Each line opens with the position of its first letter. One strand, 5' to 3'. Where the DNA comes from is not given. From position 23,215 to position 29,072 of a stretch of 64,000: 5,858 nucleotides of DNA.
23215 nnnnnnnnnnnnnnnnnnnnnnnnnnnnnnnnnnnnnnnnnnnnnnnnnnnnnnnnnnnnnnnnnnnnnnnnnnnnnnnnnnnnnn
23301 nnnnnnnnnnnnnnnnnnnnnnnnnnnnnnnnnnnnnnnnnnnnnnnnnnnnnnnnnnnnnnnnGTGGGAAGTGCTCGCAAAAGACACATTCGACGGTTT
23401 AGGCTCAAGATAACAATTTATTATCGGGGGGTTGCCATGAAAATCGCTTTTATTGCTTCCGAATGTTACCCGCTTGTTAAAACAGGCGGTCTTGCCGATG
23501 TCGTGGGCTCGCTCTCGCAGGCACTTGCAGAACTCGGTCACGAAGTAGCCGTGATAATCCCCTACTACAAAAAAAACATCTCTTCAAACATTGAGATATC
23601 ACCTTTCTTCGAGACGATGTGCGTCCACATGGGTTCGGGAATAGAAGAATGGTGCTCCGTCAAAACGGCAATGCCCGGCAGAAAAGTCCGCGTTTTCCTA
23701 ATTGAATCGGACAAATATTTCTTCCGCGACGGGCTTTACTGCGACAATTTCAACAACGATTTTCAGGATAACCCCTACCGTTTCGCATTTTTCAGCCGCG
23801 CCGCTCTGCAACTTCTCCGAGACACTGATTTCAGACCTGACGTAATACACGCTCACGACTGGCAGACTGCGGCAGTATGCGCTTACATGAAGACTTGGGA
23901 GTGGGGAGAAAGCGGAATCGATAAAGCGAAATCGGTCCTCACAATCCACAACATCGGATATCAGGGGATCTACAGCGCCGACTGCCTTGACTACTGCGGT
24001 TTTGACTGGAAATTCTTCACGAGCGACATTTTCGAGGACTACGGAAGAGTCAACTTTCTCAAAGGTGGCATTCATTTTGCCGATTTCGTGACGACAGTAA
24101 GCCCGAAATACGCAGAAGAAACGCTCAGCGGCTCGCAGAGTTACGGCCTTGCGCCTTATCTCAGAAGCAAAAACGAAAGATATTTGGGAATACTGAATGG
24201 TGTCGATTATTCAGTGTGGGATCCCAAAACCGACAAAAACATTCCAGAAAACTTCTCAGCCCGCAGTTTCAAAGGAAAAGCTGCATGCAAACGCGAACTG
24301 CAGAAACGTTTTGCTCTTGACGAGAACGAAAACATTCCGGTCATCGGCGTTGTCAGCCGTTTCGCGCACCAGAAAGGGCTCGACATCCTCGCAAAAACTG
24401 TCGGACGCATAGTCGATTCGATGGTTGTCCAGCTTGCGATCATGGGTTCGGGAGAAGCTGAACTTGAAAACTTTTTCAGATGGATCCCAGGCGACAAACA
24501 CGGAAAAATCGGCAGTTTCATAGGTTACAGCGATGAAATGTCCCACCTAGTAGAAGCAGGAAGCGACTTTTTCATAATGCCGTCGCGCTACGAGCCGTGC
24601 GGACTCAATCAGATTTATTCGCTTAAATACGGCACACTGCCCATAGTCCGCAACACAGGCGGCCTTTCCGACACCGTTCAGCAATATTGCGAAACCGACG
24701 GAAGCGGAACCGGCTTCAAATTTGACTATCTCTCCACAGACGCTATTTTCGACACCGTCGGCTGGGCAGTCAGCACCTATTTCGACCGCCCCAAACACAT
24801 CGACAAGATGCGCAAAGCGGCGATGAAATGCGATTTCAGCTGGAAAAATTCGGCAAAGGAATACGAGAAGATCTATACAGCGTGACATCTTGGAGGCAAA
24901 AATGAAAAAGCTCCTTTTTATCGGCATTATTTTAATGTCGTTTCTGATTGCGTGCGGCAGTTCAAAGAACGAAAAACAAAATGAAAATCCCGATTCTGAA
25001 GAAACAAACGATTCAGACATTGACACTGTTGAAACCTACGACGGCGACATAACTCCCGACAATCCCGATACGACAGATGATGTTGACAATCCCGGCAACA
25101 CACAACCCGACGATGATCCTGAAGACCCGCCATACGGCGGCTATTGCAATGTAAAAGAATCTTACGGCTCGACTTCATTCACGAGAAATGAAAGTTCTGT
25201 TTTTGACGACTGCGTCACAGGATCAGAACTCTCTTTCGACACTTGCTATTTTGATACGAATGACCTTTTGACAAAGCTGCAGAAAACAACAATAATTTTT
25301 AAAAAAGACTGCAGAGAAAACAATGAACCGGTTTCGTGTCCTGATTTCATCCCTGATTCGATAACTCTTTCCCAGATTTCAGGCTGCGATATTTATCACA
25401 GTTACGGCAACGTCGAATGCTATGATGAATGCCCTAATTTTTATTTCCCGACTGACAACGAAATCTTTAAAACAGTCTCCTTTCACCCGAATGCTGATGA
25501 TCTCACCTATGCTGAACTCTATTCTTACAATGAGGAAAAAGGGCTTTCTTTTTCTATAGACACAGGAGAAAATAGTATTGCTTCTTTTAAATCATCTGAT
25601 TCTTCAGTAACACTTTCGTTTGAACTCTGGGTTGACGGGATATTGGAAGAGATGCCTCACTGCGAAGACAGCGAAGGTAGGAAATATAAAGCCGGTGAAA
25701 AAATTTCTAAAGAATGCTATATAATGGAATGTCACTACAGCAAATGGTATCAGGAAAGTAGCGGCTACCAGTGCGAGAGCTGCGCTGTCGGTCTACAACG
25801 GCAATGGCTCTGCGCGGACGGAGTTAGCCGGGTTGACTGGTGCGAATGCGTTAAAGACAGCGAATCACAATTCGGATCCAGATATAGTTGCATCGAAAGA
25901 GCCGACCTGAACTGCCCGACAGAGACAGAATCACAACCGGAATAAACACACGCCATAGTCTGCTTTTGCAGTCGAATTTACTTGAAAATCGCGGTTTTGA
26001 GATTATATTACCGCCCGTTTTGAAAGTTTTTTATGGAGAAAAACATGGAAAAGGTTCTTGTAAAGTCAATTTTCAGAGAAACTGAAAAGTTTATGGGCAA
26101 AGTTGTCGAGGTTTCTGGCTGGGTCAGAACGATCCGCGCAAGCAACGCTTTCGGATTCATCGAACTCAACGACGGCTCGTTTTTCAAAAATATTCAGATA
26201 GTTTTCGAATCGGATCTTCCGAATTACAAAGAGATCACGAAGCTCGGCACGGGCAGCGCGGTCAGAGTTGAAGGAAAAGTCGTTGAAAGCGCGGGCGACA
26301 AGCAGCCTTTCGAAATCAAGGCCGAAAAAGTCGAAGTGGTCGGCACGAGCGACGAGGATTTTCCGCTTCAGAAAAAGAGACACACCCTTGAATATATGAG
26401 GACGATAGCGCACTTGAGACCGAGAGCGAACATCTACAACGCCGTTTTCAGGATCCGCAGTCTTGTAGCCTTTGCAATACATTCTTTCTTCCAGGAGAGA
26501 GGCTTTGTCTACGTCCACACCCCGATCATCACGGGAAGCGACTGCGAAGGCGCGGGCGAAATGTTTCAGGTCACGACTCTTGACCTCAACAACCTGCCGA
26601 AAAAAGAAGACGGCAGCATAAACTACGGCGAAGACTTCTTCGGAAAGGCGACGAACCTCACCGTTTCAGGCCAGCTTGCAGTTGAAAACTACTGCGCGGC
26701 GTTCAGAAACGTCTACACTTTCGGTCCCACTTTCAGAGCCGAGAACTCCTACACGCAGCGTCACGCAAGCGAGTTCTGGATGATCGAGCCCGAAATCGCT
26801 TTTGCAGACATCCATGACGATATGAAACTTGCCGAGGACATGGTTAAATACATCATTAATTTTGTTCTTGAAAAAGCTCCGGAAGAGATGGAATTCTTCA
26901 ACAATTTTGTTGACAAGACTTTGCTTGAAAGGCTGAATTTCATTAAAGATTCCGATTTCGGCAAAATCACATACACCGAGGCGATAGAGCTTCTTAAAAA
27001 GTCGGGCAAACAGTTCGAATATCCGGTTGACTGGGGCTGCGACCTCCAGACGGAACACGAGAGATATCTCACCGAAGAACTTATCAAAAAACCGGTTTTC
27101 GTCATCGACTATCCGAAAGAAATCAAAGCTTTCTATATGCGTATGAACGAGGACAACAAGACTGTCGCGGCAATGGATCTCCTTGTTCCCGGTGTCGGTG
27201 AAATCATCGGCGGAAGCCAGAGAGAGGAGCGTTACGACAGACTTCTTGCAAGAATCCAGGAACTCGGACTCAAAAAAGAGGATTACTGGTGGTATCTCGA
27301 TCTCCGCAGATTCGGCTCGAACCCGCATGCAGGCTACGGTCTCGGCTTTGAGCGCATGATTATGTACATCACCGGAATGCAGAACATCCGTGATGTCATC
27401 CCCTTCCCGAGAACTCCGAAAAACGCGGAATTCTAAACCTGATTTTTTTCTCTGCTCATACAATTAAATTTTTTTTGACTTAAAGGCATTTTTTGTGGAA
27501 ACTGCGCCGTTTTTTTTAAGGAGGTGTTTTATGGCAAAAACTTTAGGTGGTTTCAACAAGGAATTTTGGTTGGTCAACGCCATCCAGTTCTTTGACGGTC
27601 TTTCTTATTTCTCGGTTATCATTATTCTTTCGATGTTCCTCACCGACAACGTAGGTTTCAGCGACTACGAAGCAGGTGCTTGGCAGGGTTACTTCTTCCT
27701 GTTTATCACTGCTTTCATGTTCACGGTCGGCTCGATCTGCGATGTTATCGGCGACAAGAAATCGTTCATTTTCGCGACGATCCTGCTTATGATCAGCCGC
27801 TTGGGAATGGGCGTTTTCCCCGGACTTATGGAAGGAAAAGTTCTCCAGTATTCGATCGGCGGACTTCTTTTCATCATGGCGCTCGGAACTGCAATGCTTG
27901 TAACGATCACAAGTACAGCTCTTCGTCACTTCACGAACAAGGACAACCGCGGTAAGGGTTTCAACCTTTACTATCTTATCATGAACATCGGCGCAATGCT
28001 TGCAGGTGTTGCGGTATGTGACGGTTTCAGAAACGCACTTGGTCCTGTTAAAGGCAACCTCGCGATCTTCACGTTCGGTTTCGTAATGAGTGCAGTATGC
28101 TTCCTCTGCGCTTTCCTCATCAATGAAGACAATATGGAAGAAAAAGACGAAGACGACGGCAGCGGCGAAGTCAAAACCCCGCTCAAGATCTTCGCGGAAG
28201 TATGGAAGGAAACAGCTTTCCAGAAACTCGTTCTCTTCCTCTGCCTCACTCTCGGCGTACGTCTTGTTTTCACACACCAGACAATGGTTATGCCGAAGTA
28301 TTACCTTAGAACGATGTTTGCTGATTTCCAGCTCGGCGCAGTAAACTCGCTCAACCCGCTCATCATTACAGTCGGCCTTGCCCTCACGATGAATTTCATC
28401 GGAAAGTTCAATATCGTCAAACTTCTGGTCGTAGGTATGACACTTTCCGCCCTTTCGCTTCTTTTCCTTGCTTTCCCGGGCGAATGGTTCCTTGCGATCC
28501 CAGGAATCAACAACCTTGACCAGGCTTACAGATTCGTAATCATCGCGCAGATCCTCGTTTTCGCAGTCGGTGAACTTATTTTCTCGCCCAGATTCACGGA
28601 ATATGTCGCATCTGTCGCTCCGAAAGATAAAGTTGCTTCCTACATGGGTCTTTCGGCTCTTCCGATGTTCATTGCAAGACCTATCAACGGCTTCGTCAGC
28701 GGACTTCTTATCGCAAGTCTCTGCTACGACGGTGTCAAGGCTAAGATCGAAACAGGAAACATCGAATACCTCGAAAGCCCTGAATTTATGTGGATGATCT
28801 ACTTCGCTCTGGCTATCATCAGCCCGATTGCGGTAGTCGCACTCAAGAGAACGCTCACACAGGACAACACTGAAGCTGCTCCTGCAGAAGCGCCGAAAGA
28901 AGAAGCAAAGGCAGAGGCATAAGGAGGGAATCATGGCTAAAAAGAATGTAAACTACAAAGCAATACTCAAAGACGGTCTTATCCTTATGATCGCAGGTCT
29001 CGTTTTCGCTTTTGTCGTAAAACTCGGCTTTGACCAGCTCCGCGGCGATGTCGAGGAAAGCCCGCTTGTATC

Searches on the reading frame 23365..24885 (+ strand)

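Call 59: search_protein_families(library=pfam, proteins=[window:23365-24885:+], max_evalue=0.00001)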
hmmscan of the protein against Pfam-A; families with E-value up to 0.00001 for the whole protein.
window:23365-24885:+ (506 aa): 6 families
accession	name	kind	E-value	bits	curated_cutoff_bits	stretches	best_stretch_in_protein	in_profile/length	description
PF08323.17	Glyco_transf_5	-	3.4e-78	263.1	22.7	1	26-267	1-238/239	Starch synthase catalytic domain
PF00534.26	Glycos_transf_1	-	2.4e-13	50.4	26.4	1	314-453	5-140/172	Glycosyl transferases group 1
PF13439.12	Glyco_transf_4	-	8.7e-12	45.8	28.5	1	129-254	46-149/170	Glycosyltransferase Family 4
PF13692.12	Glyco_trans_1_4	-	1e-10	42.5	27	1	325-440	2-117/142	Glycosyl transferases group 1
PF13579.12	Glyco_trans_4_4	-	3.2e-09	37.8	29.7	1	41-252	1-141/158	Glycosyl transferase 4-like domain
PF20706.3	GT4-conflict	-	1e-06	28.4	26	0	329-498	202-383/385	Family 4 Glycosyltransferase in conflict systems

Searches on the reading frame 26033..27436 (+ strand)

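Call 59: search_protein_families(library=pfam, proteins=[window:26033-27436:+], max_evalue=0.00001)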
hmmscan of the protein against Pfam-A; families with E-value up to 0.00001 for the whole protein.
window:26033-27436:+ (467 aa): 2 families
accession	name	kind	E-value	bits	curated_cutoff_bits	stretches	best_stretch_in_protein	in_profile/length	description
PF00152.25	tRNA-synt_2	-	2.1e-70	237.7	25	1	126-461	9-307/308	tRNA synthetases class II (D, K and N)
PF01336.31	tRNA_anti-codon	-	3.4e-13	49.8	27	1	25-103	1-75/75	OB-fold nucleic acid binding domain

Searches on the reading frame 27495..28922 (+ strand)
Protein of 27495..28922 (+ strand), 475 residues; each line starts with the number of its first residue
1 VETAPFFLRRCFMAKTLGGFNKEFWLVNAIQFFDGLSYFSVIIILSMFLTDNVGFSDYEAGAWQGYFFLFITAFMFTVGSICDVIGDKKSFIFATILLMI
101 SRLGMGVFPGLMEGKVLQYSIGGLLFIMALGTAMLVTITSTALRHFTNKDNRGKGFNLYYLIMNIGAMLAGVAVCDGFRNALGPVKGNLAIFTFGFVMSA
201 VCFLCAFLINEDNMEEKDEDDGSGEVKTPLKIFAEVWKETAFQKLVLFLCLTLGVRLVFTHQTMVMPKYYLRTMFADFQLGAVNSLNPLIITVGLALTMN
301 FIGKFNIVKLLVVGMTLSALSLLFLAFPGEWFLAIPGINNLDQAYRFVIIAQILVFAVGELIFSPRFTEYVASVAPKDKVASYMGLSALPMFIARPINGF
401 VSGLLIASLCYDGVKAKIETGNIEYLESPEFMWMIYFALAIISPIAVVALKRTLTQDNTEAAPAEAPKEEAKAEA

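Call 59: search_protein_families(library=pfam, proteins=[window:27495-28922:+], max_evalue=0.00001)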
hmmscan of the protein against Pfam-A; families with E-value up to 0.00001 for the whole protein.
window:27495-28922:+ (475 aa): 2 families
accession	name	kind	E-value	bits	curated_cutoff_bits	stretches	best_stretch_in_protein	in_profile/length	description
PF07690.21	MFS_1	-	7.3e-25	88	33.4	1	30-389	4-337/347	Major Facilitator Superfamily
PF00854.27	PTR2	-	4e-06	26.4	27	0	300-405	267-379/392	POT family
